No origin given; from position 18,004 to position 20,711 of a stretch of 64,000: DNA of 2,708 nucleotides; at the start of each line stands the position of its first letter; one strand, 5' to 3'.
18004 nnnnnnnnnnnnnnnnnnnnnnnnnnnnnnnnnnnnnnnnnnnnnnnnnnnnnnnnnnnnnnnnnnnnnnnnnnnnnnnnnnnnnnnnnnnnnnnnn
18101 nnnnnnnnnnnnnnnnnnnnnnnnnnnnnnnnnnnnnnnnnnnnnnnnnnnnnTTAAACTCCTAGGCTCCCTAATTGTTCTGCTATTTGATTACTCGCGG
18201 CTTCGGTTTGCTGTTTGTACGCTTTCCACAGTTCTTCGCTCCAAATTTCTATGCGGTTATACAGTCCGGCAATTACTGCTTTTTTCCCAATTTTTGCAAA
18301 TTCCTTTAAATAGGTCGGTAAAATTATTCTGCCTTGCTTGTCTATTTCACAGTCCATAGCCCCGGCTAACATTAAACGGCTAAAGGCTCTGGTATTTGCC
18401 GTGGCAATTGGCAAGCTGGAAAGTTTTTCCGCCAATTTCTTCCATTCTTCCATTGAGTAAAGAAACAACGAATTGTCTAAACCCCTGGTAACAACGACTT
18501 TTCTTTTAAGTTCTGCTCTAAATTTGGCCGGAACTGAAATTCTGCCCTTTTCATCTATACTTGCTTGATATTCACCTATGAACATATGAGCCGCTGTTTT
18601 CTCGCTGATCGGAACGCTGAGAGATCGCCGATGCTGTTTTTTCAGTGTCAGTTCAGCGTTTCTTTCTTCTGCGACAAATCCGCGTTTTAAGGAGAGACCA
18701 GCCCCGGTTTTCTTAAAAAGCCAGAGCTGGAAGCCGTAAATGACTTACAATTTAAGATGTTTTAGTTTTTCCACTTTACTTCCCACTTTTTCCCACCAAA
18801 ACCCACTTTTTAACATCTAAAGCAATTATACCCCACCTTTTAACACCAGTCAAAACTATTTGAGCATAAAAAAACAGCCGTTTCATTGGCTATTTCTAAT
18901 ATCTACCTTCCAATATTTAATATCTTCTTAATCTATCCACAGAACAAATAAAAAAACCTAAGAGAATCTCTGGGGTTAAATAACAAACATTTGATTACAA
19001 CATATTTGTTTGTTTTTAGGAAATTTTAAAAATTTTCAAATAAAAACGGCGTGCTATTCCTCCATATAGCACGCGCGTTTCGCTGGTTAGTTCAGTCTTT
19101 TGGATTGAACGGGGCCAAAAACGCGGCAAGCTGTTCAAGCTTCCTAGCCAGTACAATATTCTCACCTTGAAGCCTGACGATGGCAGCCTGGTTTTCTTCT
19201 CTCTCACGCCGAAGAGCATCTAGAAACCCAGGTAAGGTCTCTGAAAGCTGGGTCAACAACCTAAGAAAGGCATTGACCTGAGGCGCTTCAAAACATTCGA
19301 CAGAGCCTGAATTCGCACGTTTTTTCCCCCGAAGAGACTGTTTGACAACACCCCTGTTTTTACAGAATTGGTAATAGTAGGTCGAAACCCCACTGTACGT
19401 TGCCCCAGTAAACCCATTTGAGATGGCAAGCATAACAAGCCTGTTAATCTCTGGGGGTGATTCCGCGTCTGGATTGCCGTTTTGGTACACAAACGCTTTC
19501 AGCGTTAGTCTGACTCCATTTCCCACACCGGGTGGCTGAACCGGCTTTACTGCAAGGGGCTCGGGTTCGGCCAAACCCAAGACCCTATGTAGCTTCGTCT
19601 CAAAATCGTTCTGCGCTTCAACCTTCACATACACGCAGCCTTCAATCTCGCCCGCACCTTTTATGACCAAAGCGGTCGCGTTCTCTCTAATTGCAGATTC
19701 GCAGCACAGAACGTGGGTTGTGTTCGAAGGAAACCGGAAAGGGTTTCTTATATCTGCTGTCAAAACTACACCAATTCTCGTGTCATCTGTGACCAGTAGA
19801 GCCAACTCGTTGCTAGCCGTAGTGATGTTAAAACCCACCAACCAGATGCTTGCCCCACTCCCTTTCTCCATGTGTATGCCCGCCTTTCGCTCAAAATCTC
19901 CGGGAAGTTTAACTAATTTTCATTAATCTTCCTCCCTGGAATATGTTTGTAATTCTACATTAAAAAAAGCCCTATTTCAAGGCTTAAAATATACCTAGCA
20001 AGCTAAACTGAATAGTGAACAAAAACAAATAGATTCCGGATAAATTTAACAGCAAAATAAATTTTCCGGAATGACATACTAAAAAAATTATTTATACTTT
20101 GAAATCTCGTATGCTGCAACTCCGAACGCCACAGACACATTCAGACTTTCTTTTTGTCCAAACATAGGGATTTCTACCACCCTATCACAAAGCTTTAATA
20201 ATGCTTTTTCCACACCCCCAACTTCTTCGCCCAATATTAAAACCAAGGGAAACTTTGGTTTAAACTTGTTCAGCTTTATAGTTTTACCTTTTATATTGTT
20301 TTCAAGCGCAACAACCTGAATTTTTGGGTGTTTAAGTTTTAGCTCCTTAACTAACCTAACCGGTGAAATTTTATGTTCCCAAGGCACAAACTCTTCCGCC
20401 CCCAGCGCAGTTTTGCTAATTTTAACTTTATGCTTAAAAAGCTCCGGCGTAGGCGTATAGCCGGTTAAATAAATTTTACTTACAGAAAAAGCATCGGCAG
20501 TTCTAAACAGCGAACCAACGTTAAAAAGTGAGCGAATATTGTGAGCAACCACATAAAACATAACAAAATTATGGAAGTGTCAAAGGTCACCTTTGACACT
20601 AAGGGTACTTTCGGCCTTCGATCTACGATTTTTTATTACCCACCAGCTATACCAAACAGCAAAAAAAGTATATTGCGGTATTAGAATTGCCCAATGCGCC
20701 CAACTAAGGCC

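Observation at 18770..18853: MraZ operator (three GTGGG repeats at 10-bp phasing) fused to a consensus sigma-70 promoter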

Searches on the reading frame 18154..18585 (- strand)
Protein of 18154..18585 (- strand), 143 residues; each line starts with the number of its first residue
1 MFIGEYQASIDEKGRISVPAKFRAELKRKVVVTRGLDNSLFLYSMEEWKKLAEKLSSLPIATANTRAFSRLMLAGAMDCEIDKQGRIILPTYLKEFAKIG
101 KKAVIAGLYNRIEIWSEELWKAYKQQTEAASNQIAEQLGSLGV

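Call 7: search_protein_families(library=pfam, proteins=[window:18154-18585:-])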
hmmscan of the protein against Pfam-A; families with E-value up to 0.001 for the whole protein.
window:18154-18585:- (143 aa): 1 family
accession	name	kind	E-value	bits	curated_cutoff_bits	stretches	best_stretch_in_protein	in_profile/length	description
PF02381.23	MraZ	-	2.2e-41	140.1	23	2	1-70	1-71/72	MraZ protein, putative antitoxin-like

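Call 11: find_homologous_proteins(query=window:18154-18585:-, max_evalue=1e-10)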
Query window:18154-18585:- (143 aa): 7875 proteins with E <= 1e-10 among 8000 candidates; the best 120 are listed.
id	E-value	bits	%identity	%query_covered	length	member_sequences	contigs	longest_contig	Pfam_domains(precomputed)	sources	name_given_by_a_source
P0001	1.5e-84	299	99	100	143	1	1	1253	PF02381.24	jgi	jgi:MraZ protein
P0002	2.6e-82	292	95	100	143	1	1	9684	PF02381.24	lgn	-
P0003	1.3e-81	289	94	100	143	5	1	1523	PF02381.24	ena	-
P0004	2.7e-81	288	94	100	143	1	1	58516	PF02381.24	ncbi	-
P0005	3.3e-81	288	94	100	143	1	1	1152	PF02381.24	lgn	-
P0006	4.6e-81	288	94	100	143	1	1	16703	PF02381.24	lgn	-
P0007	8.5e-81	287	94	100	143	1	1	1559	PF02381.24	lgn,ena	-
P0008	8.7e-79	280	90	100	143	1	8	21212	PF02381.24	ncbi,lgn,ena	-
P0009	1.2e-78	280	92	100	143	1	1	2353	PF02381.24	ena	-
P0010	3.3e-78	278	91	100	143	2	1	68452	PF02381.24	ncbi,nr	ncbi:MAG: division/cell wall cluster transcriptional repressor MraZ [Candidatus Doudnabacteria bacte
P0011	1.1e-77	277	89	100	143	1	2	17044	PF02381.24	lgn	-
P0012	2.9e-77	275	90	100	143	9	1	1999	PF02381.24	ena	-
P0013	3.3e-77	275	90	99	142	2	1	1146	PF02381.24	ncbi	ncbi:transcriptional regulator MraZ, partial [Patescibacteria group bacterium]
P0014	5.7e-77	274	87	100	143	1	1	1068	PF02381.24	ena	-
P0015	5.9e-77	274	87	100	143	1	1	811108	PF02381.24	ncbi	-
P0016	7.6e-77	274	88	100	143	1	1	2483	PF02381.24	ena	-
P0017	8.0e-77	274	87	100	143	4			PF02381.24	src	-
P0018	8.8e-77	274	87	100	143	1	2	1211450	PF02381.24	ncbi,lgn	-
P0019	1.4e-76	273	87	100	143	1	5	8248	PF02381.24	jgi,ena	jgi:MraZ protein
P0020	1.8e-76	273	87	100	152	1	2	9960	PF02381.24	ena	-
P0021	2.7e-76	272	88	100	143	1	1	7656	PF02381.24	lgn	-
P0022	3.7e-76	272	87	100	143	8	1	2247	PF02381.24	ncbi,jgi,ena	-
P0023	3.8e-76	272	87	100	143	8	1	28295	PF02381.24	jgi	jgi:MraZ protein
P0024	3.9e-76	272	88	100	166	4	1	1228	PF02381.24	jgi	-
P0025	3.9e-76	272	87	100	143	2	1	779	PF02381.24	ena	-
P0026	5.4e-76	271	87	100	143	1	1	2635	PF02381.24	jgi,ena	-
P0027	5.5e-76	271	87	100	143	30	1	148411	PF02381.24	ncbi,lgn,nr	ncbi:MAG: division/cell wall cluster transcriptional repressor MraZ [Candidatus Doudnabacteria bacte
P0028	1.0e-75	270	87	100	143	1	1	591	PF02381.24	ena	-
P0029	1.4e-75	270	87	100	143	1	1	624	PF02381.24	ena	-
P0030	1.9e-75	269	86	100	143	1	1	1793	PF02381.24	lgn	-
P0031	2.0e-75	269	86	100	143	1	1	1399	PF02381.24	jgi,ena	-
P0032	2.0e-75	269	87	100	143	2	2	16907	PF02381.24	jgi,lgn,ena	jgi:MraZ protein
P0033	2.0e-75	269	87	100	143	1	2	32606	PF02381.24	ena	-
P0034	2.5e-75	269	85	100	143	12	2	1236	PF02381.24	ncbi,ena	-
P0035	2.6e-75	269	85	100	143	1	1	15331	PF02381.24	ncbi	-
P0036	2.6e-75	269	85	100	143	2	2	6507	PF02381.24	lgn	-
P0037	2.7e-75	269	88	100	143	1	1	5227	PF02381.24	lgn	-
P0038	2.7e-75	269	87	100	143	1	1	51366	PF02381.24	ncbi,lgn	-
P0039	2.8e-75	269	87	100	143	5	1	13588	PF02381.24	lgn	-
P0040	3.8e-75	268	86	100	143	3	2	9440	PF02381.24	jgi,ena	jgi:MraZ protein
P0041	3.9e-75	268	84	100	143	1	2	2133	PF02381.24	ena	-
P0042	5.1e-75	268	84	100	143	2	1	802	PF02381.24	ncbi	-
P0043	5.1e-75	268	87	100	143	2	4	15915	PF02381.24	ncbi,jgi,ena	-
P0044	5.6e-75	268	85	100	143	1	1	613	PF02381.24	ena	-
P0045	6.9e-75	268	86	100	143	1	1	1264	PF02381.24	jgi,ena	-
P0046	7.2e-75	268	85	100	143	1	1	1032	PF02381.24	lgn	-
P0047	7.4e-75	267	88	100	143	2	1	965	PF02381.24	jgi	jgi:MraZ protein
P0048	9.6e-75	267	85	100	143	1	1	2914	PF02381.24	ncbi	-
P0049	1.0e-74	267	87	100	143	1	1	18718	PF02381.24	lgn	-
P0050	1.0e-74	267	85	100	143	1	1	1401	PF02381.24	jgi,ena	-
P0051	1.1e-74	267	84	100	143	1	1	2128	PF02381.24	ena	-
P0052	1.2e-74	267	85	100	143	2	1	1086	PF02381.24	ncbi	-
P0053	1.3e-74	267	86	100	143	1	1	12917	PF02381.24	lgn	-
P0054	1.4e-74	267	86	100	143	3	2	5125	PF02381.24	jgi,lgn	jgi:MraZ protein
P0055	2.0e-74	266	87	100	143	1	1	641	PF02381.24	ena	-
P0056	2.1e-74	266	87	100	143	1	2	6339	PF02381.24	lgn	-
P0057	2.1e-74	266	83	100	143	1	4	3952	PF02381.24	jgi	jgi:MraZ protein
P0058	2.2e-74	266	87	100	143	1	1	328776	PF02381.24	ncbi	-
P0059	2.5e-74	266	84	100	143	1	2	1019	PF02381.24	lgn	-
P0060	2.7e-74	266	85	100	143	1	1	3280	PF02381.24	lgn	-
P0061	2.7e-74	266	83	100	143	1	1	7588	PF02381.24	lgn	-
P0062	2.7e-74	266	85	100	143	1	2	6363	PF02381.24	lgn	-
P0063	2.7e-74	266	85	100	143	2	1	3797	PF02381.24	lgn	-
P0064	2.8e-74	266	87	100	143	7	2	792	PF02381.24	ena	-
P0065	2.9e-74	266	83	100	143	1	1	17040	PF02381.24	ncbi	-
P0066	2.9e-74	266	83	100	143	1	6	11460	PF02381.24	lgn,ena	-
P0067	2.9e-74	266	85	100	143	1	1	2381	PF02381.24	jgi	jgi:MraZ protein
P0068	3.5e-74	265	86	100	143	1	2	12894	PF02381.24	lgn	-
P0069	3.5e-74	265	86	100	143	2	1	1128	PF02381.24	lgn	-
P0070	4.9e-74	265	84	100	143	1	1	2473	PF02381.24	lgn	-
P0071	5.0e-74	265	85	100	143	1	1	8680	PF02381.24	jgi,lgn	jgi:MraZ protein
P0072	5.0e-74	265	85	100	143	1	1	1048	PF02381.24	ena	-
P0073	5.2e-74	265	85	100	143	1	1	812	PF02381.24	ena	-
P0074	5.2e-74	265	86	100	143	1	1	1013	PF02381.24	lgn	-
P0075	5.7e-74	265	86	100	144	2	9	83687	PF02381.24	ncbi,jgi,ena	-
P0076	6.8e-74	264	83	100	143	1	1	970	PF02381.24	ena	-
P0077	6.8e-74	264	86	100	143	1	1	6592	PF02381.24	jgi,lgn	-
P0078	6.9e-74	264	86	100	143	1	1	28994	PF02381.24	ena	-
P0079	6.9e-74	264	83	100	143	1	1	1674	PF02381.24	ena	-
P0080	7.2e-74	264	86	100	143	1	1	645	PF02381.24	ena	-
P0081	8.3e-74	264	86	100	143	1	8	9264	PF02381.24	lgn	-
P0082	9.7e-74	264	86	100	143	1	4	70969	PF02381.24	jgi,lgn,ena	-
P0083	1.0e-73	264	85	100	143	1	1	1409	PF02381.24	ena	-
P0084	1.1e-73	264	85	100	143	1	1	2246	PF02381.24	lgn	-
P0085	1.4e-73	263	84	100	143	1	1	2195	PF02381.24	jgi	jgi:MraZ protein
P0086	1.4e-73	263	84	100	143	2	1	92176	PF02381.24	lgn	-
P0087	1.5e-73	263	83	100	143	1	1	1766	PF02381.24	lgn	-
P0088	1.5e-73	263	85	100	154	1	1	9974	PF02381.24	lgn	-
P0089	1.5e-73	263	85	100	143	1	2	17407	PF02381.24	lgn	-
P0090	1.5e-73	263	83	100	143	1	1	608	PF02381.24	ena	-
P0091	1.9e-73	263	84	100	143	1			PF02381.24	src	-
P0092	1.9e-73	263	83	100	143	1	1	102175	PF02381.24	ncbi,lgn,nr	ncbi:MAG: division/cell wall cluster transcriptional repressor MraZ [Patescibacteria group bacterium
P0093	2.1e-73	263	84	100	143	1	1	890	PF02381.24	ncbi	-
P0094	2.2e-73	263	84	100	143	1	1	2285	PF02381.24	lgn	-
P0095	2.5e-73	263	84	100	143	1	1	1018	PF02381.24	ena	-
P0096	2.8e-73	262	86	100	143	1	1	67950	PF02381.24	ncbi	-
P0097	2.8e-73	262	85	100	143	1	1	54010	PF02381.24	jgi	jgi:MraZ protein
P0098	2.9e-73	262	84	100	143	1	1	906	PF02381.24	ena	-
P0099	3.7e-73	262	86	100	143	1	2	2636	PF02381.24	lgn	-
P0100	3.7e-73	262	83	100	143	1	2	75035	PF02381.24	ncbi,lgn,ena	-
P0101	3.8e-73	262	83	100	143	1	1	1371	PF02381.24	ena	-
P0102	3.9e-73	262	85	100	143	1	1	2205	PF02381.24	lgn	-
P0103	4.9e-73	262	86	100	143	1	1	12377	PF02381.24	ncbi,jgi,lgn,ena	jgi:MraZ protein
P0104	4.9e-73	262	83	100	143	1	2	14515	PF02381.24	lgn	-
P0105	5.1e-73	262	83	100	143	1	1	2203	PF02381.24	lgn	-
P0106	5.2e-73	262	83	100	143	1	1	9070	PF02381.24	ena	-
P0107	5.2e-73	262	83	100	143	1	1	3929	PF02381.24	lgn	-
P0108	5.4e-73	261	83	100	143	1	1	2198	PF02381.24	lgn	-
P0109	5.5e-73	261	85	100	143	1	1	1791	PF02381.24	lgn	-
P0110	5.6e-73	261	84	100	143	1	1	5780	PF02381.24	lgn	-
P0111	7.0e-73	261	84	100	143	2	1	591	PF02381.24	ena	-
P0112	7.8e-73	261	85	100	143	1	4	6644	PF02381.24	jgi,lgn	jgi:MraZ protein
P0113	9.3e-73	261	83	100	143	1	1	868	PF02381.24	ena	-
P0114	9.3e-73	261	85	100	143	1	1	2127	PF02381.24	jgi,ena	-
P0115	9.3e-73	261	85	100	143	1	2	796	PF02381.24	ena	-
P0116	9.4e-73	261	83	100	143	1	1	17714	PF02381.24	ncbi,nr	ncbi:MAG: division/cell wall cluster transcriptional repressor MraZ [Patescibacteria group bacterium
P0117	9.7e-73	261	83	100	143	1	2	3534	PF02381.24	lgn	-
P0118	1.0e-72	261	83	100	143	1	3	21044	PF02381.24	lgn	-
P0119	1.0e-72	261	85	100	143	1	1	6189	PF02381.24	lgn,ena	-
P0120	1.0e-72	261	84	100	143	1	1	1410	PF02381.24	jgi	jgi:MraZ protein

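Call 13: find_related_loci(query=window:18154-18585:-, collection=genome_contigs, flank=2500)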
Query window:18154-18585:- (143 aa) in genome_contigs; peptide patterns used: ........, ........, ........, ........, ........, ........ (x = any residue, [..] = any of these).
314 stretches matched a pattern; 143 encode a relative of the query (tblastn E <= 1e-3); the best 80 are kept; 80 distinct loci.
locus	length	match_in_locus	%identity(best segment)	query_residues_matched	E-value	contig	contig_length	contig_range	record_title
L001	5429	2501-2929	94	1-143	4e-89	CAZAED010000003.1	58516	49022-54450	MAG TPA_asm: uncultured Candidatus Saccharibacteria bacterium isolate SRP342105_co1_329 genome assembly, contig: NODE_66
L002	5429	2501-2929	90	1-143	5e-87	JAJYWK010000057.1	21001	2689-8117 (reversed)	MAG: bacterium isolate FK3.bin112 NODE_4982_length_21001_cov_2.808230, whole genome shotgun sequence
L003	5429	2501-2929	91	1-143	2e-86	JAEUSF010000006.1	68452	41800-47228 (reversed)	MAG: Candidatus Doudnabacteria bacterium isolate new MAG-296 NODE_6_length_68452_cov_5.097038, whole genome shotgun sequ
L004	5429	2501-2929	89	1-143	2e-86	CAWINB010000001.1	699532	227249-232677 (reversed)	MAG: Candidatus Doudnabacteria bacterium isolate MFD04434.bin.1.36 genome assembly, contig: contig_24013, whole genome s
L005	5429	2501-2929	88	1-143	5e-85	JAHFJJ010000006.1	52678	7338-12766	MAG: Candidatus Doudnabacteria bacterium isolate nzgw383 NODE_679_length_52679_cov_4.704536, whole genome shotgun sequen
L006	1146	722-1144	90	1-141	2e-91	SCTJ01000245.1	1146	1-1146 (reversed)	MAG: Patescibacteria group bacterium isolate FW300_bin.57 FW300_bin.57-165929, whole genome shotgun sequence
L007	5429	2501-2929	88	1-143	5e-85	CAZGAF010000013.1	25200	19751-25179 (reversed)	MAG TPA_asm: uncultured Candidatus Saccharibacteria bacterium isolate SRP170004_co1_518 genome assembly, contig: NODE_29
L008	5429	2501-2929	87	1-143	9e-85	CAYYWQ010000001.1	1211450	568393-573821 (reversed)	MAG TPA_asm: uncultured Candidatus Saccharibacteria bacterium isolate SRP292972_co1_95 genome assembly, contig: NODE_2_l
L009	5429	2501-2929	87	1-143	2e-84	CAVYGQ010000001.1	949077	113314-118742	MAG: Candidatus Doudnabacteria bacterium isolate MFD03726.bin.1.74 genome assembly, contig: contig_17402, whole genome s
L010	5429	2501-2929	87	1-143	3e-84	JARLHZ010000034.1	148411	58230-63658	MAG: Candidatus Doudnabacteria bacterium isolate MAG_CO250 MetaCoAG_Bin_250_Oxic_k141_1739009, whole genome shotgun sequ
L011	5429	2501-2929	86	1-143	9e-84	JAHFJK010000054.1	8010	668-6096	MAG: Candidatus Doudnabacteria bacterium isolate nzgw384 NODE_23399_length_8011_cov_3.712294, whole genome shotgun seque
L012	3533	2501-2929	87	1-143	5e-84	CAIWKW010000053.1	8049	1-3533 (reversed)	MAG: Candidatus Doudnabacteria bacterium isolate AlinenLipids_bin-7426 genome assembly, contig: bin-7426:053/227, whole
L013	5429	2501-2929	87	1-143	9e-84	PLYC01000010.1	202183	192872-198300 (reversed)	MAG: Candidatus Doudnabacteria bacterium isolate palsa_1336 73.20120700_P3D.308_contig_21379, whole genome shotgun seque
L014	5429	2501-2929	87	1-143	3e-83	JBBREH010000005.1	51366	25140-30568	MAG: Candidatus Doudnabacteria bacterium isolate Co_metawrap_2493 Cmw_2493_k141_4773030_length_51366_cov_40.9969, whole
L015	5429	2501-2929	85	1-143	3e-83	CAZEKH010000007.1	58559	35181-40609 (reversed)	MAG TPA_asm: uncultured Candidatus Saccharibacteria bacterium isolate SRP292972_co3_39 genome assembly, contig: NODE_444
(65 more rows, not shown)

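Call 33: search_solved_structures(query=window:18154-18585:-, show_alignments=3)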
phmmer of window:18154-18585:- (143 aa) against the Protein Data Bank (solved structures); distinct sequences matched with E-value up to 0.001: 4.
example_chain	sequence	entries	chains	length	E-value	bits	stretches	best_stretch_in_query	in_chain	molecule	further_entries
1n0e_A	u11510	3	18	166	4.3e-23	85.4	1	1-137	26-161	Protein mraZ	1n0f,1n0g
9qlr_J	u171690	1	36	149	6.8e-19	71.8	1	1-137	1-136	Transcriptional regulator MraZ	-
9qlg_A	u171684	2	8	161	9.4e-19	71.4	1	1-137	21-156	Transcriptional regulator MraZ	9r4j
9sx6_A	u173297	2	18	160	9.6e-19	71.3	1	1-136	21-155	Transcriptional regulator MraZ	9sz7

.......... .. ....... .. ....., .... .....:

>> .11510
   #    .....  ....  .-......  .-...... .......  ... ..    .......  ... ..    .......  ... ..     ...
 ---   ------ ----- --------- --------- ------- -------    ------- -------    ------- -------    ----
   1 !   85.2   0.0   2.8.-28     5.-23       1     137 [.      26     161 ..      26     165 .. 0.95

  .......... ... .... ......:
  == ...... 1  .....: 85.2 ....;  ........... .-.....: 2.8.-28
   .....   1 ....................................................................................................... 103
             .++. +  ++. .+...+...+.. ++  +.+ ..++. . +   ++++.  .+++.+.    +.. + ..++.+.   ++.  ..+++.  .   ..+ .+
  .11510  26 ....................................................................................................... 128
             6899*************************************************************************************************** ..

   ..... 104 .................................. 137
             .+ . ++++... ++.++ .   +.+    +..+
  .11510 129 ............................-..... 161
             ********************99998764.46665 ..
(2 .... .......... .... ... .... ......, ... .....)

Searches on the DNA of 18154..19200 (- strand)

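Call 9: search_rna_families(source=window, start=18400, end=19200, threshold=evalue, max_evalue=10)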
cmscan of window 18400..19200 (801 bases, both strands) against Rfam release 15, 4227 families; matches with E-value up to 10: 5.
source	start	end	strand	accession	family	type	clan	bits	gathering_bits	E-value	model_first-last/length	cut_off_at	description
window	18964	19085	-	RF01627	ceN36-1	Gene; snRNA; snoRNA; HACA-box;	-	23.2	48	0.11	1-130/130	no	Nematode snoRNA ceN36-1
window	18743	18830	+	RF03259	MIR1514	Gene; miRNA;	-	16.7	90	6.8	1-110/110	no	MIR1514 microRNA precursor family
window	19024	19074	-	RF01581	RUF6-5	Gene; sRNA;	-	14.5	70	8.2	1-156/156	no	Plasmodium RNA of unknown function RUF6-5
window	18714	18798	-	RF00370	sroD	Gene; sRNA;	-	14.3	50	6.9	1-86/86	no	sroD RNA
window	18655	18764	-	RF02634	EF3314_EF3315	Gene; sRNA;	-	12.5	100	4.2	1-141/141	no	Enterococcus sRNA EF3314_EF3315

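Call 63: search_rna_families(sources=[L045, L048, L054, L068, L074, L001, L013, L019], threshold=gathering)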
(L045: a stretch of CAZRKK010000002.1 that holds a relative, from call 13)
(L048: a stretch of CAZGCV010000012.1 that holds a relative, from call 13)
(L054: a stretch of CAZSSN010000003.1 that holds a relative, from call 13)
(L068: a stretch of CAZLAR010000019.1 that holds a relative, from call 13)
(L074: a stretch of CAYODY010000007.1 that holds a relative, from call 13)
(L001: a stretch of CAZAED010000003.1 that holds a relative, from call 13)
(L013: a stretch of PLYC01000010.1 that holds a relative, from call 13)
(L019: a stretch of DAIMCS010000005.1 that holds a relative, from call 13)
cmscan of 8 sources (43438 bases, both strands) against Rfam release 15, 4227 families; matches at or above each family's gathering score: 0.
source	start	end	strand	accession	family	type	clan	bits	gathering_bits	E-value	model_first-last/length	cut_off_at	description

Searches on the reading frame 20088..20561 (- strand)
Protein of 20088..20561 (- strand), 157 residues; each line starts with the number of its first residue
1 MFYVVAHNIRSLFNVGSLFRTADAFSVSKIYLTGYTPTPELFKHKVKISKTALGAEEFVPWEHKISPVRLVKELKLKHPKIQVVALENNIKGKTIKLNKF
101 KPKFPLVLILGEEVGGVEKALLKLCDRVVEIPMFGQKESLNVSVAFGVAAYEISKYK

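Call 7: search_protein_families(library=pfam, proteins=[window:20088-20561:-])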
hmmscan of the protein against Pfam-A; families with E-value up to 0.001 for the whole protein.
window:20088-20561:- (157 aa): 1 family
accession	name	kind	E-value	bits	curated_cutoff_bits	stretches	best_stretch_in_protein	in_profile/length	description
PF00588.24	SpoU_methylase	-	5.2e-29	101.6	29.7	1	2-151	2-142/142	SpoU rRNA Methylase family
